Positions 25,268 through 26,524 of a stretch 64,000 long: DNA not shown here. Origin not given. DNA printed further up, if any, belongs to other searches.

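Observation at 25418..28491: Two-gene operon: intact SIR2-like/TPR protein coupled (ATGA) to an unknown 318-aa protein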

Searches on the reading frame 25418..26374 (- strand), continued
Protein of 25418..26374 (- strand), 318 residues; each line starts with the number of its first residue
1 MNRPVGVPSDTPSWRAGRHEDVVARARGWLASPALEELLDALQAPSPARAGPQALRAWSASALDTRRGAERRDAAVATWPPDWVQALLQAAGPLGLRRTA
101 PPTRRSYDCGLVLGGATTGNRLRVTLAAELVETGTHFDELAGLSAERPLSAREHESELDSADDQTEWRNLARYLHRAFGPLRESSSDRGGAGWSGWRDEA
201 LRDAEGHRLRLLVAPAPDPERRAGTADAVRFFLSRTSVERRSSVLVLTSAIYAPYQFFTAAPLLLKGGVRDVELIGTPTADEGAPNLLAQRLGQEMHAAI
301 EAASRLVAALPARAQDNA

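Call 31: find_encoding_contigs(protein=P0124, flank=8000, max_places=2)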
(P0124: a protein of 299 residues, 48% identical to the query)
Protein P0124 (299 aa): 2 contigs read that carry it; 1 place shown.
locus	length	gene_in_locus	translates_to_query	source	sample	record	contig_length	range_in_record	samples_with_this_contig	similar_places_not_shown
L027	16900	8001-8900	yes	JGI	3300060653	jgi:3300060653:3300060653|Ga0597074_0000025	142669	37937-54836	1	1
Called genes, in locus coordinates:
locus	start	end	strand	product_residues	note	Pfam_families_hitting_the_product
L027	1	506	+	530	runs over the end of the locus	PF00501:AMP-binding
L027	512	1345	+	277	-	PF13302:Acetyltransf_3 (weak)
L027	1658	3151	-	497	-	PF15902:Sortilin-Vps10 (faint)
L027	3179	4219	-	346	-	PF08924:Rv2525c_GlyHyd-like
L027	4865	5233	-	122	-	-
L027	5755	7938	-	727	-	PF13289:SIR2_2 (weak)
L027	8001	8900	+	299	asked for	PF27209:Rv3785_N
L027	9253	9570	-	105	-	-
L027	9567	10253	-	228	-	-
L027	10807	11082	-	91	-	-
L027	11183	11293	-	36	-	-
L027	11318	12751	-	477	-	PF13289:SIR2_2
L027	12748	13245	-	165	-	-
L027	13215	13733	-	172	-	-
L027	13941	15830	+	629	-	PF00082:Peptidase_S8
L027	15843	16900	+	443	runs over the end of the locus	-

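Call 36: find_encoding_contigs(protein=P0080, flank=10000, max_places=2)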
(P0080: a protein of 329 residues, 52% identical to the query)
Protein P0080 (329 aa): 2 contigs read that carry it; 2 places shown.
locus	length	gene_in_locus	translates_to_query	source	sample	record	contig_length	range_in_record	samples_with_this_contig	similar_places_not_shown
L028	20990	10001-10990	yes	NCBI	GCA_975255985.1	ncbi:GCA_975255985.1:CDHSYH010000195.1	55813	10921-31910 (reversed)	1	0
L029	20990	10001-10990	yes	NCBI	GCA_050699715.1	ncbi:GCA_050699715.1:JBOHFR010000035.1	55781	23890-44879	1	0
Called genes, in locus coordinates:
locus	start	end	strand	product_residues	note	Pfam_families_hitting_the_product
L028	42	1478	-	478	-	PF04389:Peptidase_M28 (weak), PF01546:Peptidase_M20, PF07687:M20_dimer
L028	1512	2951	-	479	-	PF00282:Pyridoxal_deC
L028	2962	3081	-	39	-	-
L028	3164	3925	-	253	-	PF03301:Trp_dioxygenase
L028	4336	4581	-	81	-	-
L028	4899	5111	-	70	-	-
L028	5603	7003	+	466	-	PF01381:HTH_3, PF13560:HTH_31 (weak)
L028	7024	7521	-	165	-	PF01503:PRA-PH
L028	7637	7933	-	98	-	-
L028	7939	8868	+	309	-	PF12804:NTP_transf_3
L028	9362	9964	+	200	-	-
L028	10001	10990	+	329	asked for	PF27209:Rv3785_N (weak)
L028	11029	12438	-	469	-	PF01381:HTH_3, PF13560:HTH_31 (weak)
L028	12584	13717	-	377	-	PF01135:PCMT, PF00398:RrnaAD (weak), PF13649:Methyltransf_25 (weak)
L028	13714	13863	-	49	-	-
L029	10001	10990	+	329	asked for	PF27209:Rv3785_N (weak)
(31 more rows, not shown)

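Call 41: search_protein_families(library=padloc, proteins=[L018:8035-9927:+, L008:7912-10290:-, L027:5755-7938:-, L026:6130-8019:+], max_evalue=0.01)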
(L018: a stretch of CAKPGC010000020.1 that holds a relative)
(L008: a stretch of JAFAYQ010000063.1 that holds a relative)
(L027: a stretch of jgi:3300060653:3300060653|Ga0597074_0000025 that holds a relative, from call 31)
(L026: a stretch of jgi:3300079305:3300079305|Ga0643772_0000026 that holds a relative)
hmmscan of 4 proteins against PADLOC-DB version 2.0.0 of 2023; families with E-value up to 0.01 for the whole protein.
L018:8035-9927:+ (631 aa): 0 families

L008:7912-10290:- (793 aa): 7 families
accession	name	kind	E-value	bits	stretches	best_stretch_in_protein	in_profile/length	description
PDLC02401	Aga_SIR2-PNTD1-PNTD2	-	1.3e-05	22.2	1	211-253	65-109/524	Class I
PDLC02419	Aga_SIR2-PNTD1-PNTD2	-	1.9e-05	21.6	1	211-253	92-136/558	Class I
PDLC05061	PDC-S65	-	6.9e-05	20.3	1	222-252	122-154/592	-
PDLC05060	PDC-S65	-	0.00024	18.1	1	222-252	30-62/503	-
PDLC00407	ThsA1|ThsA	-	0.00047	16.9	0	219-252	87-118/478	STALD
PDLC00409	ThsA1|ThsA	-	0.0052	14.2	0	220-252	89-119/242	STALD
PDLC02384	pAgo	-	0.006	12.8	0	211-253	108-152/1030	-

L027:5755-7938:- (727 aa): 0 families

L026:6130-8019:+ (629 aa): 4 families
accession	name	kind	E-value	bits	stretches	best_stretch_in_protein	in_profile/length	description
PDLC02419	Aga_SIR2-PNTD1-PNTD2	-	3.5e-08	30.6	1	41-163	116-244/558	Class I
PDLC02401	Aga_SIR2-PNTD1-PNTD2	-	4.7e-06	23.7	1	44-153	94-203/524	Class I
PDLC02420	Aga_SIR2-PNTD1-PNTD2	-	0.00019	17.8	1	45-153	134-240/1010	Class I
PDLC02384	pAgo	-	0.0002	17.7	1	45-153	138-244/1030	-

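Call 45: search_protein_representatives(alignment_id=A1)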
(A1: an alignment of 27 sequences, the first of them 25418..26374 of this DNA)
Query: 27 sequences, 306 profile positions. Proteins with E-value up to 0.001 (for the whole library): 1423; up to 1e-10: 665; up to 1e-30: 226. The best 150 are listed.
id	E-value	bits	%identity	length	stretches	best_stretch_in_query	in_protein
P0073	6.7e-117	406.5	-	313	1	6-303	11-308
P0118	1.9e-116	405.0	-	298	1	6-304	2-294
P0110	4.8e-116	403.7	-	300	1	6-303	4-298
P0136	4.9e-106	370.9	-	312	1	4-304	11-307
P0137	7.6e-106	370.2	-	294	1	8-304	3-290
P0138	5.8e-105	367.3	-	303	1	3-303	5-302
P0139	4.7e-103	361.1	-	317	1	5-304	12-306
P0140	9.9e-103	360.0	-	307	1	5-303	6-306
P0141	7.7e-98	343.9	-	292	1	8-301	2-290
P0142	3.8e-97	341.6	-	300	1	7-304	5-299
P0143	5.0e-97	341.3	-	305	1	6-304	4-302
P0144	5.3e-97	341.2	-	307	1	7-304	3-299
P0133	2.2e-96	339.2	-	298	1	7-303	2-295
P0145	8.9e-96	337.2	-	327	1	6-304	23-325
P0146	7.8e-95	334.1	-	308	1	7-303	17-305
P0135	1.9e-87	309.8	-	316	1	9-305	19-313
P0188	6.0e-50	186.7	-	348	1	7-304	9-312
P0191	1.7e-47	178.6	-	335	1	9-303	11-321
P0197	6.2e-45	170.2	-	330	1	18-303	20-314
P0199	1.0e-44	169.5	-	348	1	11-303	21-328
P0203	1.8e-43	165.3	-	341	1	19-304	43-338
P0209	6.6e-42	160.2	-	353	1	18-304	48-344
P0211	1.8e-41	158.8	-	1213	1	14-304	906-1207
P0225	1.4e-39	152.6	-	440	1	11-304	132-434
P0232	8.7e-39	150.0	-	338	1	10-303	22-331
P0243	7.8e-38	146.9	-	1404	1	17-302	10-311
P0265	1.4e-35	139.5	-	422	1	13-296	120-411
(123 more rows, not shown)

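Call 46: search_protein_families(library=pfam, proteins=[P0211, P0243, P0225, P0265, P0188, P0199, P0209], max_evalue=0.01)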
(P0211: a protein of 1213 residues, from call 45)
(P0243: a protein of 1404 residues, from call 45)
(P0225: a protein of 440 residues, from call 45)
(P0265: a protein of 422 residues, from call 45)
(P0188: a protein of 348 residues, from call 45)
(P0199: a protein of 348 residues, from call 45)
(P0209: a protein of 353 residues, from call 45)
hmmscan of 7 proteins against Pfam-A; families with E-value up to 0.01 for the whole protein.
P0211 (1213 aa): 1 family
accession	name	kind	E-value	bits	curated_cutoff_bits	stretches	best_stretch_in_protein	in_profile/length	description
PF25199.1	nSTAND_NTPase5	-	0.007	16.6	34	0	326-368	88-129/145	Novel STAND NTPase 5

P0243 (1404 aa): 4 families
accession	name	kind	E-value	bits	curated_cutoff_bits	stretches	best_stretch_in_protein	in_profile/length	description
PF24883.2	NPHP3_N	-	0.00047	20.8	24.8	0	358-403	17-62/164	Nephrocystin 3, N-terminal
PF13401.12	AAA_22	-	0.0018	19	27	0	363-446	5-80/130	AAA domain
PF00931.28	NB-ARC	-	0.0062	16.3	23.5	0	359-449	16-101/248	NB-ARC domain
PF00005.33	ABC_tran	-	0.0069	17.4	25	0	367-515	15-126/137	ABC transporter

P0225 (440 aa): 0 families

P0265 (422 aa): 0 families

P0188 (348 aa): 0 families

P0199 (348 aa): 0 families

P0209 (353 aa): 0 families

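Call 52: search_protein_families(library=pfam, proteins=[L003:4159-8073:-, L011:620-3739:-, L004:7065-11243:-, L015:4815-7682:+, L019:8884-9846:+, L005:3283-4878:+, L005:1483-2364:+, L020:10663-11553:+, L016:1953-2843:-, L018:6181-7656:+], max_evalue=0.001)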
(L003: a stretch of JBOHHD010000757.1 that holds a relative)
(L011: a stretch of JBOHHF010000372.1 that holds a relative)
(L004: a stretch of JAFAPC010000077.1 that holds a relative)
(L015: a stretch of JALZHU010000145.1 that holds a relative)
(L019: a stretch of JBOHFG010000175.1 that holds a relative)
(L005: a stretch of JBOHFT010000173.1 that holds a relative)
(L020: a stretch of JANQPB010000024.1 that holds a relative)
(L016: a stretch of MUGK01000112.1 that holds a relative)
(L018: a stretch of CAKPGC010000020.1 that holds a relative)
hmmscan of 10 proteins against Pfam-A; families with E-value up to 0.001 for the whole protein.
L003:4159-8073:- (1305 aa): 54 families (the best 25 are shown)
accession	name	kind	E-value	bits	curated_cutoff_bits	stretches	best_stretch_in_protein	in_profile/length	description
PF00400.38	WD40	-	2.2e-130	420.1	27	12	776-812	3-39/39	WD domain, G-beta repeat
PF25173.1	Beta-prop_WDR3_1st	-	2e-128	425.7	154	6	852-1042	7-184/184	WDR3 first beta-propeller domain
PF25174.1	Beta-prop_THOC3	-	6e-116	386.6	305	7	967-1089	1-119/272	THOC3 beta-propeller domain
PF24814.1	WD40_Prp19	-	7.5e-91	304.5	320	4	966-1131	47-206/281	Prp19 WD40 domain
PF25047.1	Beta-prop_TEP1_2nd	-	6e-83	278.3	89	9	1051-1175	83-202/255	TEP-1 second beta-propeller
PF20703.3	nSTAND1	-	3.3e-81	274.3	27.1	1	158-552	1-378/379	Novel STAND NTPase 1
PF24817.1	WD40_WDHD1_1st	-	2.7e-80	270.1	109.9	6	879-959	80-157/291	WDHD1 first WD40 domain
PF25391.1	WD40_Gbeta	-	3.4e-70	237.2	150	4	951-1130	163-340/340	G protein beta WD-40 repeat protein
PF24807.1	WD40_CDC20-Fz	-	3.6e-70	237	200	3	885-1040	135-292/292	CDC20/Fizzy WD40 domain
PF25175.1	Beta-prop_WDR5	-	2.4e-67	227.7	250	4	964-1134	6-168/296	WDR5 beta-propeller domain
PF23414.1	Beta-prop_EML_2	-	1e-66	225.5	90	5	939-1092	7-158/266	Echinoderm microtubule-associated protein second beta-propeller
PF24105.1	Beta-prop_CAF1B_HIR1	-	2.2e-63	215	80.5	5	964-1043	126-202/383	CAF1B/HIR1 beta-propeller domain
PF25172.1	Beta-prop_WDR3_2nd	-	6.2e-59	200.1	140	4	823-1041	74-287/293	WDR3 second beta-propeller domain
PF25168.1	Beta-prop_WDR36-Utp21_2nd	-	1.1e-57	196.4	84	5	924-1009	234-323/335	WDR36/Utp21 second beta-propeller domain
PF24805.1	EIF3I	-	6.6e-54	183.6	200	4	964-1178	6-218/324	EIF3I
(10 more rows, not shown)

L011:620-3739:- (1040 aa): 53 families (the best 25 are shown)
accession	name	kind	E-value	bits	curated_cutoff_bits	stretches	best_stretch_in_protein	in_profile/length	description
PF20703.3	nSTAND1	-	8.1e-85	286.2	27.1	1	162-556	1-378/379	Novel STAND NTPase 1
PF25173.1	Beta-prop_WDR3_1st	-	1.6e-83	279.4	154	4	782-955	23-184/184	WDR3 first beta-propeller domain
PF00400.38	WD40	-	4.5e-82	267.5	27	7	962-998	2-38/39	WD domain, G-beta repeat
PF25174.1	Beta-prop_THOC3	-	2.1e-67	227.5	305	2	789-1006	3-206/272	THOC3 beta-propeller domain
PF23414.1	Beta-prop_EML_2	-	7e-58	196.5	90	4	837-1016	2-172/266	Echinoderm microtubule-associated protein second beta-propeller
PF24814.1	WD40_Prp19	-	7.5e-57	193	320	3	691-862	42-206/281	Prp19 WD40 domain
PF25047.1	Beta-prop_TEP1_2nd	-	5.3e-52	176.9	89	6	826-869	83-126/255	TEP-1 second beta-propeller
PF25391.1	WD40_Gbeta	-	9.7e-49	166.6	150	4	874-1004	139-259/340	G protein beta WD-40 repeat protein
PF24817.1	WD40_WDHD1_1st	-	7.3e-45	153.8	109.9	4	691-774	79-159/291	WDHD1 first WD40 domain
PF24807.1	WD40_CDC20-Fz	-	1.5e-43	149.6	200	3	840-998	142-292/292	CDC20/Fizzy WD40 domain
PF25175.1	Beta-prop_WDR5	-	1.4e-40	139.8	250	2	694-862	6-165/296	WDR5 beta-propeller domain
PF25168.1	Beta-prop_WDR36-Utp21_2nd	-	2.8e-36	125.9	84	4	828-897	235-300/335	WDR36/Utp21 second beta-propeller domain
PF24105.1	Beta-prop_CAF1B_HIR1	-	7.6e-35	121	80.5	3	875-1019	67-220/383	CAF1B/HIR1 beta-propeller domain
PF25172.1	Beta-prop_WDR3_2nd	-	9.7e-32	110.8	140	3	874-1000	171-288/293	WDR3 second beta-propeller domain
PF24805.1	EIF3I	-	1.7e-30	106.7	200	1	965-1004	46-85/324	EIF3I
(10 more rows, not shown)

L004:7065-11243:- (1392 aa): 9 families
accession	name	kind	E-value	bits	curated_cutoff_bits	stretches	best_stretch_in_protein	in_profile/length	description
PF07228.17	SpoIIE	-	1.2e-42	146.5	25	1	1072-1256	1-190/192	Stage II sporulation protein E (SpoIIE)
PF02518.31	HATPase_c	-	8.5e-32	110.3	26.4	1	473-581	2-109/111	Histidine kinase-, DNA gyrase B-, and HSP90-like ATPase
PF13581.12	HATPase_c_2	-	6.1e-31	107.5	27.4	1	1269-1385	1-127/127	Histidine kinase-like ATPase domain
PF00072.30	Response_reg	-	2.4e-28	99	30.2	1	630-741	1-111/111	Response regulator receiver domain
PF00512.31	HisKA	-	3.4e-16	59.5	26.9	1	358-426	1-66/66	His Kinase A (phospho-acceptor) domain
PF13185.12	GAF_2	-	1.2e-11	45.4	28.6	1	193-336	2-135/136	GAF domain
PF08448.16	PAS_4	-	2.8e-10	40.9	23.1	1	762-872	2-108/110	PAS fold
PF00989.32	PAS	-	2.5e-09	37.6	22.6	1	757-868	3-112/113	PAS fold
PF13188.13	PAS_8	-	1.9e-06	28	21.8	1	758-812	4-55/65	PAS domain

L015:4815-7682:+ (956 aa): 13 families
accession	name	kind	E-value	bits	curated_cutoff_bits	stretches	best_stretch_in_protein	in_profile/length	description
PF00384.28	Molybdopterin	-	1.3e-73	248.5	24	1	301-754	1-352/353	Molybdopterin oxidoreductase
PF01568.27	Molydop_binding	-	1.5e-30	105.9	26.8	1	840-946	1-110/110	Molydopterin dinucleotide binding domain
PF13510.11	Fer2_4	-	5.9e-19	68.3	22.8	1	22-96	3-81/82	2Fe-2S iron-sulfur cluster binding domain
PF04879.21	Molybdop_Fe4S4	-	4.8e-13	49.3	22.7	1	245-296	3-53/55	Molybdopterin oxidoreductase Fe4S4 domain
PF12838.12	Fer4_7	-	2.2e-07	31.7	27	1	169-226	2-52/52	4Fe-4S dicluster domain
PF13187.11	Fer4_9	-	2.8e-07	30.9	27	1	168-226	1-51/52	4Fe-4S dicluster domain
PF22117.2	Fer4_Nqo3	-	2.9e-07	31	27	1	160-228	2-67/67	NADH-quinone oxidoreductase subunit 3, ferredoxin-like domain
PF13534.11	Fer4_17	-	5.2e-06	27.4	22.2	1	168-225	1-59/61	4Fe-4S dicluster domain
PF00037.32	Fer4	-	8.9e-06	25.7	21.1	1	208-228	4-24/24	4Fe-4S binding domain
PF13237.11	Fer4_10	-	2.4e-05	24.6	25.5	1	164-223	4-53/53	4Fe-4S dicluster domain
PF12837.12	Fer4_6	-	5.2e-05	23.4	25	1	207-227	4-24/24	4Fe-4S binding domain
PF14697.11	Fer4_21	-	6.3e-05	23.5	35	1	164-226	3-56/59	4Fe-4S dicluster domain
PF13484.11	Fer4_16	-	0.00019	22.6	30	1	212-232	2-21/66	4Fe-4S double cluster binding domain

L019:8884-9846:+ (321 aa): 2 families
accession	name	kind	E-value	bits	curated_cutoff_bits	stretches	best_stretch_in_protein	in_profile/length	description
PF12804.13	NTP_transf_3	-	4e-30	105.5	27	1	25-175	1-151/160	MobA-like NTP transferase domain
PF01128.25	IspD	-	0.00075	19.7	27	0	27-142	5-124/221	2-C-methyl-D-erythritol 4-phosphate cytidylyltransferase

L005:3283-4878:+ (532 aa): 0 families

L005:1483-2364:+ (294 aa): 1 family
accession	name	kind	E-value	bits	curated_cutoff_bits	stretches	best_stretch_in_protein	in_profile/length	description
PF12804.13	NTP_transf_3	-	4.5e-31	108.6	27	1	25-175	1-151/160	MobA-like NTP transferase domain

L020:10663-11553:+ (297 aa): 1 family
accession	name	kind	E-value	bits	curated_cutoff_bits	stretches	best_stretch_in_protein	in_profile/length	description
PF04471.18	Mrr_cat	-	2.9e-11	44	21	1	30-121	6-107/115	Restriction endonuclease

L016:1953-2843:- (297 aa): 1 family
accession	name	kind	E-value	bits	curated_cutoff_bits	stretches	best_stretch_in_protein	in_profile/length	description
PF02578.20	Cu-oxidase_4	-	8.9e-74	248.3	22.9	1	57-293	1-236/238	Multi-copper polyphenol oxidoreductase laccase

L018:6181-7656:+ (492 aa): 0 families

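Call 54: find_related_loci(query=A1, collection=viral_contigs, flank=8000)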
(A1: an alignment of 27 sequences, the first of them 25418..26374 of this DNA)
Query A1 (318 aa) in viral_contigs; peptide patterns used: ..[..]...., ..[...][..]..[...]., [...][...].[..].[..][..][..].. (x = any residue, [..] = any of these).
218 stretches matched a pattern, but none encodes a relative of the query by tblastn (E <= 1e-3).

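Call 58: list_cluster_members(proteins=[P0243, P0211, P0225, P0265, P0188, P0191, P0197, P0199, P0203, P0209])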
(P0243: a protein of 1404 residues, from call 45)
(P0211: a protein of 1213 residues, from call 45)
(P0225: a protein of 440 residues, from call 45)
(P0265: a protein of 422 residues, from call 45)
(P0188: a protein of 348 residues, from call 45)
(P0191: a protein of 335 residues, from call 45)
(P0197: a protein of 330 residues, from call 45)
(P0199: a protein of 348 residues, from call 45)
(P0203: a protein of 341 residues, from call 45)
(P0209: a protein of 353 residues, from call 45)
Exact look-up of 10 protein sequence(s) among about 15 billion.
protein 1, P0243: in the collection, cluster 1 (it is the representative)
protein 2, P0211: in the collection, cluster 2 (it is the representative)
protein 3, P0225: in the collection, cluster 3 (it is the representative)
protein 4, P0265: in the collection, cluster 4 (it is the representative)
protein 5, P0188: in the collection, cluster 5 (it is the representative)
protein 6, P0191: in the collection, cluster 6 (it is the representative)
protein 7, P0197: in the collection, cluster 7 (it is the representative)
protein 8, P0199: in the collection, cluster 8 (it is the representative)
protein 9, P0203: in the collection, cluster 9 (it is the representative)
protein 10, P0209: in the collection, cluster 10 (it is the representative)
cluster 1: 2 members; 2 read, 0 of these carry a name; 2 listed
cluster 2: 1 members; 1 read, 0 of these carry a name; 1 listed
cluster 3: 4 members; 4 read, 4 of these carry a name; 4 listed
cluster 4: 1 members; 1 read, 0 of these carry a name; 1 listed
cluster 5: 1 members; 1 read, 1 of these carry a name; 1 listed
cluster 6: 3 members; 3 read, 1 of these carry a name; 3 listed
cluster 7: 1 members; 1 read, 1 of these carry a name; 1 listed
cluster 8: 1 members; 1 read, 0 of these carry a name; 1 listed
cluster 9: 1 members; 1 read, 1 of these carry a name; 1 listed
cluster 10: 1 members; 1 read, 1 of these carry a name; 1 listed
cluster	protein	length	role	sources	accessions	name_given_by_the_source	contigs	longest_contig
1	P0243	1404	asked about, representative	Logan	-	-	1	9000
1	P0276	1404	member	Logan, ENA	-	-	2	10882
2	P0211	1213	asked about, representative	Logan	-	-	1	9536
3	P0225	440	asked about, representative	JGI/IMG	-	hypothetical protein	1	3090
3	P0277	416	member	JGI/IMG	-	hypothetical protein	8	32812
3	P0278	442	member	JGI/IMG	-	hypothetical protein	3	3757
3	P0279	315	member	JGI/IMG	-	hypothetical protein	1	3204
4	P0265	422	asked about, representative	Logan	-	-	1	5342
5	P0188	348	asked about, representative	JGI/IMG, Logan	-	hypothetical protein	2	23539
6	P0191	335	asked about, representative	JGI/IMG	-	hypothetical protein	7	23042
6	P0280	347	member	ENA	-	-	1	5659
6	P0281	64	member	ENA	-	-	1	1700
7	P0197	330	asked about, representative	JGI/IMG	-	hypothetical protein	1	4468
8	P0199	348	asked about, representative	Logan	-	-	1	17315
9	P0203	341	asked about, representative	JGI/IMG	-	hypothetical protein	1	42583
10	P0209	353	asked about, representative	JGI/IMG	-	hypothetical protein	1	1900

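Call 59: find_encoding_contigs(protein=P0203, flank=7000, max_places=1)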
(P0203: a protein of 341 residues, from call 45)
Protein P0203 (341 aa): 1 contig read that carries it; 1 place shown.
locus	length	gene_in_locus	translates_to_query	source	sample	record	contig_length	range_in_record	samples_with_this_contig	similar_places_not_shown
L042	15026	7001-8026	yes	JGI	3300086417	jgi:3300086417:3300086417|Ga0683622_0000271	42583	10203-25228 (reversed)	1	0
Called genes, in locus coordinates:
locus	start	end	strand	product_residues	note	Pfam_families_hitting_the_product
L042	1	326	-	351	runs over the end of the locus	PF03916:NrfD, PF14589:NrfD_2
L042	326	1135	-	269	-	PF13534:Fer4_17 (faint), PF00037:Fer4 (faint), PF12797:Fer4_2 (faint), PF13237:Fer4_10 (faint), PF12838:Fer4_7, PF13247:Fer4_11, PF25160:LdpA_Fe-S-bd (weak), PF12837:Fer4_6 (weak), +3 more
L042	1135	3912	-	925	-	PF00384:Molybdopterin, PF01568:Molydop_binding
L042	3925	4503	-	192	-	PF04879:Molybdop_Fe4S4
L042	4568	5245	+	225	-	PF00702:Hydrolase, PF12710:HAD, PF13419:HAD_2, PF13242:Hydrolase_like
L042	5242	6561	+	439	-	-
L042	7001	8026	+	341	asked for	PF27209:Rv3785_N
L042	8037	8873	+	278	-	-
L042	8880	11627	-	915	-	PF01590:GAF, PF13185:GAF_2, PF13426:PAS_9, PF00989:PAS, PF08448:PAS_4, PF13426:PAS_9, PF00512:HisKA, PF02518:HATPase_c, +2 more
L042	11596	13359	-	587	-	PF14716:HHH_8, PF00633:HHH (faint), PF14520:HHH_5, PF14791:DNA_pol_B_thumb, PF02811:PHP (weak)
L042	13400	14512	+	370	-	PF02749:QRPTase_N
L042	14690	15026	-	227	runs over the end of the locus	PF19865:DUF6338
